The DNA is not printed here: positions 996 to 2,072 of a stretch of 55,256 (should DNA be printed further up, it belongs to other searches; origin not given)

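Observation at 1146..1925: Two complete FliW modules fused into a single polypeptide upstream of csrA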

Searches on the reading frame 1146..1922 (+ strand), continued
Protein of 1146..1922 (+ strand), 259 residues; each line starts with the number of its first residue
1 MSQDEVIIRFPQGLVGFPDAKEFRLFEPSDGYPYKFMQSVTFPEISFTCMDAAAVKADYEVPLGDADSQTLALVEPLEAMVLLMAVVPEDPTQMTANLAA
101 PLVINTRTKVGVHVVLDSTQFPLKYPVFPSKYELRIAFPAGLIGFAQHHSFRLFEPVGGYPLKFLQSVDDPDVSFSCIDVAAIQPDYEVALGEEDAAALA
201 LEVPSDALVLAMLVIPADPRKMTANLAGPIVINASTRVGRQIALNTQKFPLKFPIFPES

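Call 28: search_protein_families(library=pfam, proteins=[P0124, P0125, P0128, P0129, P0131, P0141, P0147, P0153, P0171, P0202], max_evalue=0.001)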
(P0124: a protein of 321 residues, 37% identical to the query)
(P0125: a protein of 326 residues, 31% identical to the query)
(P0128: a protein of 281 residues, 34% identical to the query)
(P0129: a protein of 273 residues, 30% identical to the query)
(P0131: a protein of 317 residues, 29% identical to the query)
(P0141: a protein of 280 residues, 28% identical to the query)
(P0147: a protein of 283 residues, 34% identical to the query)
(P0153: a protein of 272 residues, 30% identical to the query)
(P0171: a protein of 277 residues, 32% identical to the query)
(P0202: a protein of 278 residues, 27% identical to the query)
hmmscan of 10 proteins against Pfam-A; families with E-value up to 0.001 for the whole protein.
P0124 (321 aa): 1 family
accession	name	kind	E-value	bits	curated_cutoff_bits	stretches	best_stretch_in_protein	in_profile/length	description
PF02623.20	FliW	-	2.5e-60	202.1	25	2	188-312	2-122/122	FliW protein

P0125 (326 aa): 1 family
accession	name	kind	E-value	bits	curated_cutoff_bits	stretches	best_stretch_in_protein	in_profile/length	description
PF02623.20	FliW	-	1e-75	251.8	25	2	184-303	1-121/122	FliW protein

P0128 (281 aa): 1 family
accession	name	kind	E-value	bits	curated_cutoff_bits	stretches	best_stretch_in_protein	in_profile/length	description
PF02623.20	FliW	-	1.9e-54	183.1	25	2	9-128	1-122/122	FliW protein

P0129 (273 aa): 1 family
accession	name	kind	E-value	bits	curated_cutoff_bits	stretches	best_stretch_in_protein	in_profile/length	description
PF02623.20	FliW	-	3.6e-59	198.3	25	2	15-134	1-122/122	FliW protein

P0131 (317 aa): 1 family
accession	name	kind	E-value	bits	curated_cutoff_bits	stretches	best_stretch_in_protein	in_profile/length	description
PF02623.20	FliW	-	9.3e-70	232.5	25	2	191-309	1-121/122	FliW protein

P0141 (280 aa): 1 family
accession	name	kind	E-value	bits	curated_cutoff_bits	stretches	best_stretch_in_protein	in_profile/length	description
PF02623.20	FliW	-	8.6e-57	190.7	25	2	14-133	1-122/122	FliW protein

P0147 (283 aa): 1 family
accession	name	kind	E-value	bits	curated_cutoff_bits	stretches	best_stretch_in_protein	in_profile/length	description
PF02623.20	FliW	-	2.8e-55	185.8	25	2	39-157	2-122/122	FliW protein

P0153 (272 aa): 1 family
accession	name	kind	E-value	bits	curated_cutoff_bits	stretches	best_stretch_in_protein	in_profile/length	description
PF02623.20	FliW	-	1e-48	164.6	25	2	143-260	1-121/122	FliW protein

P0171 (277 aa): 1 family
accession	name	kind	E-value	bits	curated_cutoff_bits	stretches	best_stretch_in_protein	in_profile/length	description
PF02623.20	FliW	-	2.7e-42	143.9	25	2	145-262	3-122/122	FliW protein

P0202 (278 aa): 1 family
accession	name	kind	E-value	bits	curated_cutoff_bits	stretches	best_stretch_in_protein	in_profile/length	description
PF02623.20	FliW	-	4.5e-39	133.4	25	2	153-272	1-122/122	FliW protein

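Call 29: list_cluster_members(proteins=[P0124, P0125, P0128, P0129, P0131, P0141, P0147, P0153, P0171, P0202])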
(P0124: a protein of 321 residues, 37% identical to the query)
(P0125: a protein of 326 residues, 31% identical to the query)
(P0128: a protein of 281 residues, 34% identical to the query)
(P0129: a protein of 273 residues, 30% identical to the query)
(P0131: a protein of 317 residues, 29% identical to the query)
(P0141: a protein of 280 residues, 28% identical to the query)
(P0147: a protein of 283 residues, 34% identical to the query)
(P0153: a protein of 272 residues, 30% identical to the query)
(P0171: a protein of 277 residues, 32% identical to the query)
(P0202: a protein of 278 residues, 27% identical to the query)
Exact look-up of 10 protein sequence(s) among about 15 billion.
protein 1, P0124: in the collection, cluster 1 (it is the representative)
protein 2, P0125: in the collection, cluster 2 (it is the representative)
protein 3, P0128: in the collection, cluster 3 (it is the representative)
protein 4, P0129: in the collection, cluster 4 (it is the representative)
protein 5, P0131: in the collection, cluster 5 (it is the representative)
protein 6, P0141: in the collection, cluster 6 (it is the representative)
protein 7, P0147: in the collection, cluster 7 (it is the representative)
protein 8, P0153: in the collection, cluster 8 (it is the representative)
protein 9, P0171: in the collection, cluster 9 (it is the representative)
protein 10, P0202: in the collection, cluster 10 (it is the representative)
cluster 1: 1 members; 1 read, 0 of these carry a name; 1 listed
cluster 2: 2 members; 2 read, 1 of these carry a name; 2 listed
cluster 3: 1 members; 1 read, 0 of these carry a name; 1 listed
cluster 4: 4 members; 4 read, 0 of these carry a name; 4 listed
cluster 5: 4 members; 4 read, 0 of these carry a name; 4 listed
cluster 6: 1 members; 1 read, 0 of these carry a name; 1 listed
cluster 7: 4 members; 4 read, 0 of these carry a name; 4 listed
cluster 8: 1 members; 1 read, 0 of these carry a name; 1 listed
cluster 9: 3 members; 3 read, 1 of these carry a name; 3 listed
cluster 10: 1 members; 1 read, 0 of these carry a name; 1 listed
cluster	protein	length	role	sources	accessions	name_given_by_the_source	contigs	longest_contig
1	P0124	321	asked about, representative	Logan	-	-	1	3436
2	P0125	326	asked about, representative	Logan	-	-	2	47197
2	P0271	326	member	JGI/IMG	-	flagellar assembly factor FliW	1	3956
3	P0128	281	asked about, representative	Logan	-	-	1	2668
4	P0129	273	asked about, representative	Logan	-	-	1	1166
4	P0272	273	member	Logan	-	-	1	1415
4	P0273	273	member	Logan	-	-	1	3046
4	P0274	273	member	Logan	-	-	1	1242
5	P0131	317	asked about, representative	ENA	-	-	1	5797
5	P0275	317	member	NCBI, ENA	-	-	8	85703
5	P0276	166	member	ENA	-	-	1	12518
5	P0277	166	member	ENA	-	-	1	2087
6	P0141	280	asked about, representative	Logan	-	-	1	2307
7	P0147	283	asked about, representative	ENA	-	-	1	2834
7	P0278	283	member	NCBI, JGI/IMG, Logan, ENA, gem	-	-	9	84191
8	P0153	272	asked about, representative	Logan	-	-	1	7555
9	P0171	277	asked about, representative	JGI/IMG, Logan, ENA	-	flagellar assembly factor FliW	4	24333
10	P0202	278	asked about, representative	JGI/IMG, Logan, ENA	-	-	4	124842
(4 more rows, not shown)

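Call 30: find_encoding_contigs(protein=P0278, flank=6000, max_places=2)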
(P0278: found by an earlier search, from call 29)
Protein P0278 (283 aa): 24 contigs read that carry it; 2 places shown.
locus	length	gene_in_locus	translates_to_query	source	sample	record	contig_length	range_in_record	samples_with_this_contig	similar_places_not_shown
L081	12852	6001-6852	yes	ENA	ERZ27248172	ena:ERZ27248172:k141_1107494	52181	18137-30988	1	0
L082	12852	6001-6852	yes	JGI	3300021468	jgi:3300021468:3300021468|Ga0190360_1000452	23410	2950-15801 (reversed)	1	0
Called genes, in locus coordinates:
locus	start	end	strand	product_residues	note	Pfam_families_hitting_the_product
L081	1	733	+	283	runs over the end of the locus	PF04542:Sigma70_r2, PF04539:Sigma70_r3, PF08281:Sigma70_r4_2, PF04545:Sigma70_r4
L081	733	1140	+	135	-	-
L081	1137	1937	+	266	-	PF00460:Flg_bb_rod, PF22692:LlgE_F_G_D1, PF06429:Flg_bbr_C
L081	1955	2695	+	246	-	PF00460:Flg_bb_rod (weak), PF22692:LlgE_F_G_D1, PF06429:Flg_bbr_C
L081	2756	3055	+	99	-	PF04316:FlgM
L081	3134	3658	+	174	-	PF05130:FlgN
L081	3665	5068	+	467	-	PF22638:FlgK_D1, PF06429:Flg_bbr_C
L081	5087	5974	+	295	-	PF00669:Flagellin_N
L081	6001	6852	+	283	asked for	PF02623:FliW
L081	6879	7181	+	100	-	PF02599:CsrA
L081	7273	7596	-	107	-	PF01312:Bac_export_2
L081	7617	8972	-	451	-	-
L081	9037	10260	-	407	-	PF00460:Flg_bb_rod, PF22692:LlgE_F_G_D1 (weak), PF07559:FlgE_D2, PF06429:Flg_bbr_C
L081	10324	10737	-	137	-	PF12611:Flagellar_put (weak)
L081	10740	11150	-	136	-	PF03963:FlgD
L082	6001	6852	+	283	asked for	PF02623:FliW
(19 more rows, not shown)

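Call 31: predict_structure(alignment_id=A1)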
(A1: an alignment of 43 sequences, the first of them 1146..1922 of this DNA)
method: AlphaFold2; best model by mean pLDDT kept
length: 259 residues; sequences in the alignment: 43
mean_pLDDT: 88.0   pTM: 0.54
mean pLDDT of the five models: 88.0, 86.9, 86.3, 85.9, 84.2
residues with pLDDT >= 90: 162; 70-90: 74; 50-70: 18; < 50: 5
segments of 3 or more residues with pLDDT < 50: none
pLDDT, mean of each block of 10 residues (from residue 1): 73 95 85 86 93 86 93 90 85 87 97 94 79 81 95 75 90 91 89 91 90 86 94 94 93 77
secondary structure, 60 per line:
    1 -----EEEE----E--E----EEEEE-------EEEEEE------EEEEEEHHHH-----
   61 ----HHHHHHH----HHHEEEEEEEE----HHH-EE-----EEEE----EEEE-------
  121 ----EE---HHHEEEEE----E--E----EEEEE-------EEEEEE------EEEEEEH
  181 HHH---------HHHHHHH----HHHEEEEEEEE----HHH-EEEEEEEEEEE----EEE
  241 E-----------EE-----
elements in order: E6-9 E22-26 E34-39 E46-51 H52-55 H65-71 E79-86 E102-105 E110-113 E133-137 E150-154 E162-167 E174-179 H180-183 H193-199 E207-214 E223-233 E238-241

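Call 42: search_protein_families(library=pfam, proteins=[L025:1104-3077:-, L025:3005-3907:-, L025:4476-5879:+, L025:5877-6911:-, L028:5030-5944:+, L028:3672-4673:+, L028:2857-3669:+, L028:620-1525:-, L028:1675-2013:+], max_evalue=0.001)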
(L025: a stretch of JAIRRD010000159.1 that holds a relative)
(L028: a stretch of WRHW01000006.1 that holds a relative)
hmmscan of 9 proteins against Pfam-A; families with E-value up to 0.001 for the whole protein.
L025:1104-3077:- (657 aa): 5 families
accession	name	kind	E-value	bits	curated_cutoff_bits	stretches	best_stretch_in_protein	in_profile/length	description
PF13292.11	DXP_synthase_N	-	4.4e-107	357.9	21.2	1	30-309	1-274/274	1-deoxy-D-xylulose-5-phosphate synthase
PF02779.29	Transket_pyr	-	1.5e-50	171.7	27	1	350-510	3-171/174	Transketolase, pyrimidine binding domain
PF02780.25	Transketolase_C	-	4.4e-35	120.7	25.9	1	526-647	1-124/124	Transketolase, C-terminal domain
PF00456.26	Transketolase_N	-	1.5e-09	37.7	22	1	52-209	7-191/334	Transketolase, thiamine diphosphate binding domain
PF00676.26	E1_dh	-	0.00011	21.7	22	1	145-199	106-160/300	Dehydrogenase E1 component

L025:3005-3907:- (300 aa): 1 family
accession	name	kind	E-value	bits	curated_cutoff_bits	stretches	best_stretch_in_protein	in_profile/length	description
PF00348.22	polyprenyl_synt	-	5.3e-59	199.9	27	1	33-270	2-232/251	Polyprenyl synthetase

L025:4476-5879:+ (468 aa): 9 families
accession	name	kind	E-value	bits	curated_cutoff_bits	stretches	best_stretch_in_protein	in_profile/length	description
PF00158.32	Sigma54_activat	-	5.3e-71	238.2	20.2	1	141-308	1-168/168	Sigma-54 interaction domain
PF14532.12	Sigma54_activ_2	-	4.3e-22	79.3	25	1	142-311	1-137/138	Sigma-54 interaction domain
PF25601.1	AAA_lid_14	-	8.8e-22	77.2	27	1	326-398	4-77/87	AAA+ ATPase lid domain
PF00072.30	Response_reg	-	3.1e-18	66.4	30.2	1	4-116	1-110/111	Response regulator receiver domain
PF07724.20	AAA_2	-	1.7e-09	38.3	27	1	161-290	2-132/166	AAA domain (Cdc48 subfamily)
PF07728.20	AAA_5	-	1.5e-08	35.2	22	1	165-284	2-124/139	AAA domain (dynein-related subfamily)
PF00004.35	AAA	-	2.5e-07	31.6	21.2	1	165-283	1-110/131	ATPase family associated with various cellular activities (AAA)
PF02954.25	HTH_8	-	4.1e-05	23.7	22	1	428-466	1-40/42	Bacterial regulatory protein, Fis family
PF13191.12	AAA_16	-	0.00073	20.5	32.6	0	158-258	19-121/167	AAA ATPase domain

L025:5877-6911:- (344 aa): 3 families
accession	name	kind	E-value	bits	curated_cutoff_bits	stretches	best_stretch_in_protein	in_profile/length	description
PF08264.19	Anticodon_1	-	1.4e-26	93.6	25.1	1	82-226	3-143/148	Anticodon-binding domain of tRNA ligase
PF10458.14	Val_tRNA-synt_C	-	1.2e-07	32.3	25.9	1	285-338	3-56/66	Valyl tRNA synthetase tRNA binding arm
PF00133.28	tRNA-synt_1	-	0.0001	21.6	22.7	1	1-39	377-414/414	tRNA synthetases class I (I, L, M and V)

L028:5030-5944:+ (305 aa): 1 family
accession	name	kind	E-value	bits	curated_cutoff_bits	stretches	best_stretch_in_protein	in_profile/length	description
PF01612.26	DNA_pol_A_exo1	-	1.2e-25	90.8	23.6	1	21-183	3-171/173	3'-5' exonuclease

L028:3672-4673:+ (334 aa): 2 families
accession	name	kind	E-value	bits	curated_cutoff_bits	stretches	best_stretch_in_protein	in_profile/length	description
PF04055.27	Radical_SAM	-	4.1e-12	47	29.5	1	80-226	4-157/166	Radical SAM superfamily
PF13353.11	Fer4_12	-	5.7e-06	27.1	22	1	71-167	4-100/137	4Fe-4S single cluster domain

L028:2857-3669:+ (271 aa): 1 family
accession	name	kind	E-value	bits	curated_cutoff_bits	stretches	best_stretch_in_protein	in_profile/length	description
PF02900.23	LigB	-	2.5e-31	109.2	26.3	1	13-267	2-268/269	Catalytic LigB subunit of aromatic ring-opening dioxygenase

L028:620-1525:- (301 aa): 0 families

L028:1675-2013:+ (113 aa): 0 families

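Call 46: fold_search(model_id=the predicted structure, library=pdb)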
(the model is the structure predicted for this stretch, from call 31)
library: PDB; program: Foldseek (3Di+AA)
matches with E <= 10: 477; with E <= 0.001: 7
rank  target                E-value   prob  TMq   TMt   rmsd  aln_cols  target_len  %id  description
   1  5dmd_B                2.4e-11  1.00  0.46  0.83   2.6       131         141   30  Crystal structure of the flagellar assembly factor FliW (released 2016-09-07)
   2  5dmd_A                6.0e-11  1.00  0.46  0.81   2.6       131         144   30  Crystal structure of the flagellar assembly factor FliW (released 2016-09-07)
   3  5jak                  8.8e-11  1.00  0.44  0.77   3.1       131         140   30  Crystal structure of the flagellar assembly factor FliW (released 2016-08-24)
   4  2aj7_B                1.3e-10  1.00  0.45  0.76   1.6       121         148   30  Crystal structure of a putative contractile protein (bh3618) from bacillus halodurans at 1.67 A resolution (released 2005-11-15)
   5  2aj7_A                1.4e-10  1.00  0.46  0.75   2.9       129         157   30  Crystal structure of a putative contractile protein (bh3618) from bacillus halodurans at 1.67 A resolution (released 2005-11-15)
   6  5dmb_A                2.0e-10  1.00  0.45  0.81   2.9       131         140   30  Crystal structure of a translational regulator bound to a flagellar assembly factor (released 2016-08-24)
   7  6pkf                  8.5e-04  0.63  0.15  0.15  17.8       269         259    8  Myocilin OLF mutant N428E/D478K (released 2019-09-11)
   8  7sjv                  4.2e-03  0.47  0.16  0.16  17.3       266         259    8  Myocilin OLF mutant T353I (released 2023-01-11)
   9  7sjw                  6.4e-03  0.41  0.16  0.16  17.3       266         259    8  Myocilin OLF mutant L303I (released 2023-01-11)
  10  6ou1_B                7.2e-03  0.35  0.14  0.15  17.8       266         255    8  Crystal Structure of the Computationally-derived 21-Variant of the Myocilin Olfactomedin Domain (released 2019-07-03)
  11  7sju                  7.6e-03  0.41  0.16  0.16  17.3       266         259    8  Myocilin OLF mutant T293K (released 2023-01-11)
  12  7skg                  7.6e-03  0.41  0.16  0.16  17.3       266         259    8  Myocilin OLF mutant V329M (released 2023-01-11)
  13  7sjt                  8.5e-03  0.38  0.16  0.16  17.3       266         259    8  Myocilin OLF mutant K398R (released 2023-01-11)
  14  6nax_A                1.0e-02  0.38  0.16  0.16  16.9       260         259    8  Olfactomedin domain of mouse myocilin (released 2019-03-13)
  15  7skf                  1.0e-02  0.35  0.16  0.16  17.3       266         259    8  Myocilin OLF mutant A445V (released 2023-01-11)
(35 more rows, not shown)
